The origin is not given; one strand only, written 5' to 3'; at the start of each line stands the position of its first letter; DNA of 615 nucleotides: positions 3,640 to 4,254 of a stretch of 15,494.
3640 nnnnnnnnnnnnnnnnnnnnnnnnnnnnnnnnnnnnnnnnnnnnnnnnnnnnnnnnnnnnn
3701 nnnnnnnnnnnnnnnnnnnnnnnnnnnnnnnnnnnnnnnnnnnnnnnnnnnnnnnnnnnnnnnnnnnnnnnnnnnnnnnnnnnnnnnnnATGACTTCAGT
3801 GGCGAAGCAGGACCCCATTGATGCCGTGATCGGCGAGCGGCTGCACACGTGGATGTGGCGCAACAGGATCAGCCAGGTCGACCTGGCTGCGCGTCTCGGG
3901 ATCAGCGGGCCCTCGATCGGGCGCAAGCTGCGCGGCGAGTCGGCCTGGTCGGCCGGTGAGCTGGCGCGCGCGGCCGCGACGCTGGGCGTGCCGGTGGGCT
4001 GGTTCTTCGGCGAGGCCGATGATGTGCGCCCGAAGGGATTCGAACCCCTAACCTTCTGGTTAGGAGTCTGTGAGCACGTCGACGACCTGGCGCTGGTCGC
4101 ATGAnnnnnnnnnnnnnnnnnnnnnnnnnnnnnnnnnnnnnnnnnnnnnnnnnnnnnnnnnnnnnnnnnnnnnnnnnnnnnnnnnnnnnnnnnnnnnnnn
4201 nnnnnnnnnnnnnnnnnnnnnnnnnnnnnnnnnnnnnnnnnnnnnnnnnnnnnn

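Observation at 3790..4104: tRNA-Arg(CCT) 3' half embedded in the 3' end of the repressor gene: candidate integration-dependent immunity switch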

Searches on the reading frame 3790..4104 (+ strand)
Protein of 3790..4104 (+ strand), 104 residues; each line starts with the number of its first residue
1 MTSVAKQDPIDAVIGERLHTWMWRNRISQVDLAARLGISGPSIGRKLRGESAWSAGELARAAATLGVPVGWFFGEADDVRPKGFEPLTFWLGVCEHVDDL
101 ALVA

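Call 6: search_protein_families(library=pfam, proteins=[window:3790-4104:+], max_evalue=0.01)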
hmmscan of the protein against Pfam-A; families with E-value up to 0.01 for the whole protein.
window:3790-4104:+ (104 aa): 5 families
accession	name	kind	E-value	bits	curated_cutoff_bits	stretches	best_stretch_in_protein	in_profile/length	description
PF08667.16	BetR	-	3.6e-06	27.6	21.6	1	16-78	12-74/148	BetR domain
PF13560.12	HTH_31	-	4.3e-06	27.4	27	1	14-68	2-57/64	Helix-turn-helix domain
PF01381.28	HTH_3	-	1.7e-05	25.2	23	1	27-72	10-55/55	Helix-turn-helix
PF13443.12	HTH_26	-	0.0015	19.2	22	1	21-70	5-55/63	Cro/C1-type HTH DNA-binding domain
PF13412.12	HTH_24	-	0.0063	16.5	21.9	1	25-43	16-34/48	Winged helix-turn-helix DNA-binding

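Call 14: find_homologous_proteins(query=window:3790-4101:+, max_evalue=0.001)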
Query window:3790-4101:+ (104 aa): 16 proteins with E <= 0.001 among 49 candidates.
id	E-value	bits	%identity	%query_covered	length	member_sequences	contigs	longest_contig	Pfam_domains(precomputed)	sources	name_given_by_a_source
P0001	3.3e-51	190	82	100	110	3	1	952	PF01381.29,PF08667.17,PF13560.13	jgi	-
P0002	4.4e-49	183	81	100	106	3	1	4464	PF08667.17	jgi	jgi:transcriptional regulator with XRE-family HTH domain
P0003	1.7e-45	172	82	89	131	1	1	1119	PF13560.13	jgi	jgi:transcriptional regulator with XRE-family HTH domain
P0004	5.6e-45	170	82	88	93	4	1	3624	PF08667.17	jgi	jgi:transcriptional regulator with XRE-family HTH domain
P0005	3.2e-43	164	75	100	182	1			PF08667.17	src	-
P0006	7.2e-41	157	68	100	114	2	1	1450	PF08667.17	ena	-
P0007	1.7e-40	156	75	89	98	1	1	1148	PF08667.17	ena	-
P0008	1.2e-39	153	71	100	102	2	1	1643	PF08667.17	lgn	-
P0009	4.6e-37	144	64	100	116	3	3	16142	PF08667.17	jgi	jgi:hypothetical protein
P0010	9.0e-37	144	68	93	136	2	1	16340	PF08667.17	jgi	jgi:transcriptional regulator with XRE-family HTH domain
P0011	8.0e-35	137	72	89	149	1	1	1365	PF08667.17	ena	-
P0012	2.3e-34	136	69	89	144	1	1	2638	PF08667.17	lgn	-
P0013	1.7e-29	120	64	97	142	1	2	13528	PF08667.17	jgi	jgi:ribosomal protein L37E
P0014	2.3e-26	110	66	78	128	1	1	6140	PF08667.17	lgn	-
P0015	1.7e-13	69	63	55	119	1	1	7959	-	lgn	-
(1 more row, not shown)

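Call 27: find_related_loci(query=A1, collection=viral_contigs, flank=10000)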
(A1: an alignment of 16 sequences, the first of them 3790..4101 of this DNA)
Query A1 (104 aa) in viral_contigs; peptide patterns used: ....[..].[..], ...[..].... (x = any residue, [..] = any of these).
25 stretches matched a pattern; 4 encode a relative of the query (tblastn E <= 1e-3); 4 distinct loci.
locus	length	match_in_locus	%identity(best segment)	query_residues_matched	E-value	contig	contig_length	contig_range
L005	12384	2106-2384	98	1-93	7e-58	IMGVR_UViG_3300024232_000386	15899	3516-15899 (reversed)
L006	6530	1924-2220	68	1-97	3e-41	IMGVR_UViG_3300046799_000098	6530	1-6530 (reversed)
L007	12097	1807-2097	60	1-93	1e-35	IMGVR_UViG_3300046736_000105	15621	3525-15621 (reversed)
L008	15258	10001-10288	57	1-93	3e-33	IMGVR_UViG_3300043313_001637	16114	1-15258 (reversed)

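Call 35: find_related_loci(query=A1, collection=metagenome_contigs, flank=10000)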
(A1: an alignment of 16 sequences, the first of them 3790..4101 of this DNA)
Query A1 (104 aa) in metagenome_contigs; peptide patterns used: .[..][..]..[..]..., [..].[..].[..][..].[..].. (x = any residue, [..] = any of these).
96 stretches matched a pattern; 40 encode a relative of the query (tblastn E <= 1e-3); 40 distinct loci.
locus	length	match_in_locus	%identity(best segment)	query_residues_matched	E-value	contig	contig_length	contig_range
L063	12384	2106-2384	98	1-93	5e-57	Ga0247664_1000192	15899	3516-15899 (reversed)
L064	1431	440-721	76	1-94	4e-42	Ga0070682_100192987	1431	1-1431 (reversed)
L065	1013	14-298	72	1-93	2e-41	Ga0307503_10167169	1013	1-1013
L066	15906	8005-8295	56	1-97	2e-33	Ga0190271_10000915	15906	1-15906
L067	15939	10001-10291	55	1-97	7e-33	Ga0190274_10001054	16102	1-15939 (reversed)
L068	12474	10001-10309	50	1-103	6e-30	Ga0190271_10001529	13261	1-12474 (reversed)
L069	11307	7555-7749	44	13-78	1e-9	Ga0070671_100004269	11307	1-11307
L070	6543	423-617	44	13-78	1e-9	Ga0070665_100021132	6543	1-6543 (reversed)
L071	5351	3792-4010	40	13-78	7e-9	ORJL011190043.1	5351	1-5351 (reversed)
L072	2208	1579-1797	42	13-78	1e-8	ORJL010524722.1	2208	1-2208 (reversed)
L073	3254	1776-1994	42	13-78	1e-8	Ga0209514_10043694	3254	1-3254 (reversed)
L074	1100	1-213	31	7-77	9e-7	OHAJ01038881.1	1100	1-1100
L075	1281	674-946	36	13-96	1e-6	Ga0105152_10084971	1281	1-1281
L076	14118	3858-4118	33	1-80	4e-6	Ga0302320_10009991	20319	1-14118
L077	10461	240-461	30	4-77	2e-6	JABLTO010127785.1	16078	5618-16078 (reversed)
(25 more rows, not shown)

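Call 47: find_encoding_contigs(protein=window:3790-4104:+, flank=10000, max_places=10)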
Protein window:3790-4104:+ (104 aa): no gene with exactly this product is on record in the collection.

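Call 48: list_cluster_members(proteins=[window:3790-4101:+, P0001, P0002, P0004, P0006, P0008, P0009, P0010])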
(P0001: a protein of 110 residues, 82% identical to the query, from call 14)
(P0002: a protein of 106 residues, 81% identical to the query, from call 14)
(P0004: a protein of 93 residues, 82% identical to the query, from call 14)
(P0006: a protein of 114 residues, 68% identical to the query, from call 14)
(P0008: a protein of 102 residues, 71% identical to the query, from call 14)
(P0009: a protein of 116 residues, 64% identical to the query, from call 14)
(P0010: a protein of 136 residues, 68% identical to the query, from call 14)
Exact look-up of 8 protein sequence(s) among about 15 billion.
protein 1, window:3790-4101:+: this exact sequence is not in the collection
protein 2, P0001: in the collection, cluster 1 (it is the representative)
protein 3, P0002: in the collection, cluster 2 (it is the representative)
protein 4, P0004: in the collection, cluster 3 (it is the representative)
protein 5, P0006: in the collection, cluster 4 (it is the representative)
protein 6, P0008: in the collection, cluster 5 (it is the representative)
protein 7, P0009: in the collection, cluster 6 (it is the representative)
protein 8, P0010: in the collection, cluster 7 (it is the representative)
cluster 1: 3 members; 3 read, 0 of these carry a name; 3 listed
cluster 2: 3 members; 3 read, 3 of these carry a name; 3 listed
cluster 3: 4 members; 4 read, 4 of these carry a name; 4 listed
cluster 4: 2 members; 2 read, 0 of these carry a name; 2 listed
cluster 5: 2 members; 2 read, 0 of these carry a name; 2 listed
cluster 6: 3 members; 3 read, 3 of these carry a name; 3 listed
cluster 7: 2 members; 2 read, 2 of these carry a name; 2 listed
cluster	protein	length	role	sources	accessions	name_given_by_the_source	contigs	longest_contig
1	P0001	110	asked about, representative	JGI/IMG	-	-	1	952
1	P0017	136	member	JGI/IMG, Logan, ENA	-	-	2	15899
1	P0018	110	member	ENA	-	-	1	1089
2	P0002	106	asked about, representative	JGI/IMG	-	transcriptional regulator with XRE-family HTH domain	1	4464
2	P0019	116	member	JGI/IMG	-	transcriptional regulator with XRE-family HTH domain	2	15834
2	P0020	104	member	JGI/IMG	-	transcriptional regulator with XRE-family HTH domain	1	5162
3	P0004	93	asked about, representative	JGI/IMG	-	transcriptional regulator with XRE-family HTH domain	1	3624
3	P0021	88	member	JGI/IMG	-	transcriptional regulator with XRE-family HTH domain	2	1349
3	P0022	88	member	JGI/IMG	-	transcriptional regulator with XRE-family HTH domain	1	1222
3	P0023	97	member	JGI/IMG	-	transcriptional regulator with XRE-family HTH domain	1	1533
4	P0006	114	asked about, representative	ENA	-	-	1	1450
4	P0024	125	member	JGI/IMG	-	-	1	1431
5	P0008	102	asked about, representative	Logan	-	-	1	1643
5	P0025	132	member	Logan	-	-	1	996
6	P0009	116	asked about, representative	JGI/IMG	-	hypothetical protein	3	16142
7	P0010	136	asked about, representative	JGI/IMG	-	transcriptional regulator with XRE-family HTH domain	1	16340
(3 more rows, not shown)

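Call 62: search_dna_similar(query=window:3790-4101:+, collection=phages, mode=protein, max_rows=25, max_evalue=0.001)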
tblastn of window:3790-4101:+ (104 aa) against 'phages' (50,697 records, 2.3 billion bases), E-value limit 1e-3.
Records with a match: 64; places in all: 64; records where one place covers at least 80% of the query: 14.
Best place of each record, by identity: <60% 64.
By first word of the organism name: Arthrobacter 42; Mycobacterium 11; Caulobacter 5; Gordonia 3; Bertelyvirus 2; Bacteriophage 1.
By host as written in the record: Arthrobacter sp. ATCC 21022 39; Caulobacter vibrioides CB15 7; Mycobacterium smegmatis mc#155 4; Gordonia terrae 3612 3; Arthrobacter globiformis B-2979 3; Mycobacterium smegmatis mc2 155 2; Mycolicibacterium smegmatis mc^2 155 (synonym: Mycobacterium smegmatis) 1; Mycobacterium smegmatis mc(2)155 1; and 4 more.
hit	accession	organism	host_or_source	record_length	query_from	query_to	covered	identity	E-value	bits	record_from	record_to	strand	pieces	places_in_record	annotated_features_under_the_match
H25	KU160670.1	Arthrobacter phage Toulouse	Arthrobacter sp. ATCC 21022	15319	1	90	87%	39.2%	1e-7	53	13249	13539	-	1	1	20: helix-turn-helix DNA binding domain protein | 19: hypothetical protein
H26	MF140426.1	Arthrobacter phage Seume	Arthrobacter sp. ATCC 21022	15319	1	90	87%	39.2%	1e-7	53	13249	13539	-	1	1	21: helix-turn-helix DNA binding domain protein | 20: hypothetical protein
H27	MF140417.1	Arthrobacter phage Link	Arthrobacter sp. ATCC 21022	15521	1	90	87%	39.2%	1e-7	53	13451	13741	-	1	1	21: helix-turn-helix DNA binding domain protein | 20: hypothetical protein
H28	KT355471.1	Arthrobacter phage Decurro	Arthrobacter sp. ATCC 21022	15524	1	90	87%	39.2%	1e-7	53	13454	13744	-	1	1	helix-turn-helix DNA binding domain protein | hypothetical protein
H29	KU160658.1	Arthrobacter phage Muttlie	Arthrobacter sp. ATCC 21022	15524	1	90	87%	39.2%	1e-7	53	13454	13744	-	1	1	21: helix-turn-helix DNA binding domain protein | 20: hypothetical protein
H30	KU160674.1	Arthrobacter phage Yank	Arthrobacter sp. ATCC 21022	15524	1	90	87%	39.2%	1e-7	53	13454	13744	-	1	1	21: helix-turn-helix DNA binding domain protein | 20: hypothetical protein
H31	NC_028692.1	Arthrobacter phage Decurro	Arthrobacter sp. ATCC 21022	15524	1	90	87%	39.2%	1e-7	53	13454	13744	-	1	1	transcriptional repressor | HTH DNA binding protein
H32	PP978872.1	Arthrobacter phage Sourignavong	Arthrobacter sp. ATCC 21022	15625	1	90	87%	39.2%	1e-7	53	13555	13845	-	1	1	22: helix-turn-helix DNA binding domain | 21: helix-turn-helix DNA binding domain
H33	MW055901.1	Gordonia phage Bunker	Gordonia terrae 3612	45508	2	82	78%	41.7%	1e-10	62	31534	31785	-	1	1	38: immunity repressor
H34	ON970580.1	Arthrobacter phage Kels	Arthrobacter globiformis B-2979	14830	6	83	75%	42.3%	1e-8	56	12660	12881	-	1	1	18: helix-turn-helix DNA binding domain protein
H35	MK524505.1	Gordonia phage Dogfish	Gordonia terrae 3612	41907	11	82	69%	45.8%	6e-11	63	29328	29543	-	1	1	33: immunity repressor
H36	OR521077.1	Arthrobacter phage Arielagos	Arthrobacter globiformis B-2979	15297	6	83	75%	41.0%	6e-8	54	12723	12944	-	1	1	18: helix-turn-helix DNA binding domain protein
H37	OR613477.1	Arthrobacter phage SerialPhiller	Arthrobacter globiformis B-2979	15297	6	83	75%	41.0%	6e-8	54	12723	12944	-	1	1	18: helix-turn-helix DNA binding domain protein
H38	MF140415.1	Arthrobacter phage KylieMac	Arthrobacter sp. ATCC 21022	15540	1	75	72%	41.6%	6e-8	54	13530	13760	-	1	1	22: helix-turn-helix DNA binding domain protein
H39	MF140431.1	Arthrobacter phage Taj14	Arthrobacter sp. ATCC 21022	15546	1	75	72%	41.6%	6e-8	54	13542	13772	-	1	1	21: helix-turn-helix DNA binding domain protein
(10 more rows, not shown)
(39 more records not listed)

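Call 64: get_annotated_region(hit=H31, flank=2500)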
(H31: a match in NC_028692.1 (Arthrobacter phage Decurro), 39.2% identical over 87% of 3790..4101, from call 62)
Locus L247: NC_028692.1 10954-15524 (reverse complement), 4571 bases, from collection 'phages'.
description: Arthrobacter phage Decurro, complete genome.
organism: Arthrobacter phage Decurro (NCBI taxid 1698361)
taxonomy: Viruses; Duplodnaviria; Heunggongvirae; Uroviricota; Caudoviricetes; Decurrovirus; Decurrovirus decurro
host: Arthrobacter sp. ATCC 21022; source: soil; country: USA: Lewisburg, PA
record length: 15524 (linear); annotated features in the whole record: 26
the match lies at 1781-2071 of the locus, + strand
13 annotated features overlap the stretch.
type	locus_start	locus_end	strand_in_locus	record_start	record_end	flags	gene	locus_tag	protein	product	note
CDS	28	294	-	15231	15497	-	-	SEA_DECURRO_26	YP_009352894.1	HNH endonuclease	-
CDS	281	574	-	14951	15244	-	-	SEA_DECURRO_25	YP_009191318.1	hypothetical protein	-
CDS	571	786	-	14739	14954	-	-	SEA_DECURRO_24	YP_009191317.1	hypothetical protein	-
CDS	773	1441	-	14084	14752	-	-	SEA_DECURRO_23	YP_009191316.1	replication initiation O-like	Helix-Turn-Helix DNA binding domain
CDS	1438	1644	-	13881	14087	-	-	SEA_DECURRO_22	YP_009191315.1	excisionase and transcriptional regulator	HTH DNA binding protein, MerR-like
CDS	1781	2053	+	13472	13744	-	-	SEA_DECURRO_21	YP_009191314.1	transcriptional repressor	Helix-Turn-Helix DNA binding domain (XRE-like)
CDS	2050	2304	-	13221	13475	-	-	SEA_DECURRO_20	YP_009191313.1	HTH DNA binding protein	-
CDS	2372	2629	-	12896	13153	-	-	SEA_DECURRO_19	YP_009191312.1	hypothetical protein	-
CDS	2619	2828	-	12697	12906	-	-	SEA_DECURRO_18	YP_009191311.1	holin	-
CDS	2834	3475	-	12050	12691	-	-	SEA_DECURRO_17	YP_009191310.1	amidase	-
CDS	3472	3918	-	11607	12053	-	-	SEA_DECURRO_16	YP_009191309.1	endolysin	-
CDS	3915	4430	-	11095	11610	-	-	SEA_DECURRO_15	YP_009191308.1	hypothetical protein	-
CDS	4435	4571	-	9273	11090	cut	-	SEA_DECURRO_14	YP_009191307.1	minor tail protein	-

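Call 68: search_protein_families(library=phrogs, proteins=[window:3790-4104:+], max_evalue=0.001)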
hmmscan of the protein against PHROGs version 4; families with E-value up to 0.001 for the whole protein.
window:3790-4104:+ (104 aa): 8 families
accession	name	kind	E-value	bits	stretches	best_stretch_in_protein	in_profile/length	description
phrog_2328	-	transcription regulation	3.3e-14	53.8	1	9-93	11-105/128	transcriptional repressor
phrog_4583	-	transcription regulation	6.7e-12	46.3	1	20-72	17-69/81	transcriptional repressor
phrog_4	-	transcription regulation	1.6e-08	34.9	1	14-78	137-197/400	transcriptional repressor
phrog_3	-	transcription regulation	3.6e-08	34.6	1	14-82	89-155/430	transcriptional repressor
phrog_2439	-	transcription regulation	2.7e-06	27.5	1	13-79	7-73/367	transcriptional regulator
phrog_8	-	transcription regulation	3.5e-05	24.4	1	14-79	162-222/346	transcriptional regulator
phrog_2967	-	transcription regulation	8.7e-05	23.1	1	12-78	9-75/225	transcriptional regulator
phrog_1373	-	transcription regulation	0.00014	22.9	1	6-78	58-128/166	transcriptional regulator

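Call 76: search_protein_families(library=ncbifam, proteins=[window:3790-4104:+], max_evalue=0.01)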
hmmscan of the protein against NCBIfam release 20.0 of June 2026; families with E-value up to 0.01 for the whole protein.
window:3790-4104:+ (104 aa): 2 families
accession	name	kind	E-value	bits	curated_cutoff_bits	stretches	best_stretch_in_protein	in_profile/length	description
NF041951.1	phage_RstR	subfamily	0.00062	20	80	1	14-81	3-70/108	RstR family transcriptional repressor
NF047948.1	male_kill_WMK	equivalog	0.0046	16.5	300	1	6-73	155-222/300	WO male-killing family protein Wmk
